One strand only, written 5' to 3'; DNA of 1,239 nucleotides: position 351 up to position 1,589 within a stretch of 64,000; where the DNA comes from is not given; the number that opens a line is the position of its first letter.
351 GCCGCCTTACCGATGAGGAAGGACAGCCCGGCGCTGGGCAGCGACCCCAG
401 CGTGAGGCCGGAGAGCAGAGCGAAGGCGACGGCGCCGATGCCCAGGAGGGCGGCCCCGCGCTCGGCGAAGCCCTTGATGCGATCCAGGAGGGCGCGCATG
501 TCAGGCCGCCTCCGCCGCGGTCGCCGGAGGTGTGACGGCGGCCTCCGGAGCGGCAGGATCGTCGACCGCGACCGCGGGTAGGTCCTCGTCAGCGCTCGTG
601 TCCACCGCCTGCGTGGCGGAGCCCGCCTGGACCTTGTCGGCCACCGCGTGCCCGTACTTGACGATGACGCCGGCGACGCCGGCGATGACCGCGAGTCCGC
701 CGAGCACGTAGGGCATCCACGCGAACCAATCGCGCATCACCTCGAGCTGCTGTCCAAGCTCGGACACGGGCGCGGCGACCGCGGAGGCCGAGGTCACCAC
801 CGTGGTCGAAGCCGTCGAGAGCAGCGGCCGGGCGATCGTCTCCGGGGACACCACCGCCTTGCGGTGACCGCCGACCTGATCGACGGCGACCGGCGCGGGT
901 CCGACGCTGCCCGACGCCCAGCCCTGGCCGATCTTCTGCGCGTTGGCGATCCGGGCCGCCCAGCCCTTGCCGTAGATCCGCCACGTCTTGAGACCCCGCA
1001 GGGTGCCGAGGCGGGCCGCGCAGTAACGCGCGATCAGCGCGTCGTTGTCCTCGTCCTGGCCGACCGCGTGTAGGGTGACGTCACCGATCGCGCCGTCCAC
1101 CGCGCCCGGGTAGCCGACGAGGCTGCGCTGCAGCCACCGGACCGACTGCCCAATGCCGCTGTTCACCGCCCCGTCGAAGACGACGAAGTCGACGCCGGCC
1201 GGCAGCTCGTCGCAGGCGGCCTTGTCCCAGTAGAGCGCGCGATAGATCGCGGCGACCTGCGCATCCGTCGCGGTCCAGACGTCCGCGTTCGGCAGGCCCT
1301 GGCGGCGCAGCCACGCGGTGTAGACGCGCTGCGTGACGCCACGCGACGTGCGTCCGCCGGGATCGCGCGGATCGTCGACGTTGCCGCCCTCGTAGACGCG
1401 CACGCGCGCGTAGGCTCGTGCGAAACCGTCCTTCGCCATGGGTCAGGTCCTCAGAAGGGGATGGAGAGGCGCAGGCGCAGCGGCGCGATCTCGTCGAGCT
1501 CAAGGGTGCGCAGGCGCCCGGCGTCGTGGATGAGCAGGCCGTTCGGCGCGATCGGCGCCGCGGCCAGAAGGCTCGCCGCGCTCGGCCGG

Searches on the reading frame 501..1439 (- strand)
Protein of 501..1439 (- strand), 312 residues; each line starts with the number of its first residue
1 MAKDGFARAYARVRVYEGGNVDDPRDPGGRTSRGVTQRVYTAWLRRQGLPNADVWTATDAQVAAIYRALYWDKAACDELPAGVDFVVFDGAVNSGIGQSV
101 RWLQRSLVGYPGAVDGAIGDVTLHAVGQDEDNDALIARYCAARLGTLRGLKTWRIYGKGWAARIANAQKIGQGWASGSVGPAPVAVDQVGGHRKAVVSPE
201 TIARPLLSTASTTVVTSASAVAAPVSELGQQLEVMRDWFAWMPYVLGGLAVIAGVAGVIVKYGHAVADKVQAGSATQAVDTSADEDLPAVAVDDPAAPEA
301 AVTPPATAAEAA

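Call 55: find_encoding_contigs(protein=window:501-1439:-, flank=10000, max_places=3)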
Protein window:501-1439:- (312 aa): 11 contigs read that carry it; 3 places shown.
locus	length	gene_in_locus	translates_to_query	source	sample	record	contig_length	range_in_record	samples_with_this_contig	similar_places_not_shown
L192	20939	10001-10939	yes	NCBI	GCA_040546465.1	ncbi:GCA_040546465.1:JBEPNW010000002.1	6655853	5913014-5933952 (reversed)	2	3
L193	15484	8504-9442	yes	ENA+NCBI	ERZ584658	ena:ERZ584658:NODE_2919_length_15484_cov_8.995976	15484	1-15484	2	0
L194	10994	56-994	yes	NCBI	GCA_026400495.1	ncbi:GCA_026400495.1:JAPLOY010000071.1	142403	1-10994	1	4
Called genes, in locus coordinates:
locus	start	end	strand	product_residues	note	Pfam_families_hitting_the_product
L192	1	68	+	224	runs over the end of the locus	-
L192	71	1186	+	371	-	PF21683:GpP-like_1st, PF22255:Gp44-like_2nd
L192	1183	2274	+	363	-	PF06890:Phage_Mu_Gp45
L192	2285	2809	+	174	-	PF07409:GP46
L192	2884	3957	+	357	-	PF04865:Baseplate_J, PF26078:Baseplate_J_M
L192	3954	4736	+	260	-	PF10076:Phage_Mu_Gp48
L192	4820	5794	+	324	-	-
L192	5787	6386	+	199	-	PF14301:DUF4376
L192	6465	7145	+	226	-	-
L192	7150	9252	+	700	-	PF12708:Pect-lyase_RHGA_epim (faint)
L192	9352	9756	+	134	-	PF03330:DPBB_1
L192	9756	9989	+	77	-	-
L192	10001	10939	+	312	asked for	PF05838:Glyco_hydro_108, PF09374:PG_binding_3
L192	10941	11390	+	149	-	-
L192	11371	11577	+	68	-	-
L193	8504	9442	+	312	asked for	PF05838:Glyco_hydro_108, PF09374:PG_binding_3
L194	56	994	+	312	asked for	PF05838:Glyco_hydro_108, PF09374:PG_binding_3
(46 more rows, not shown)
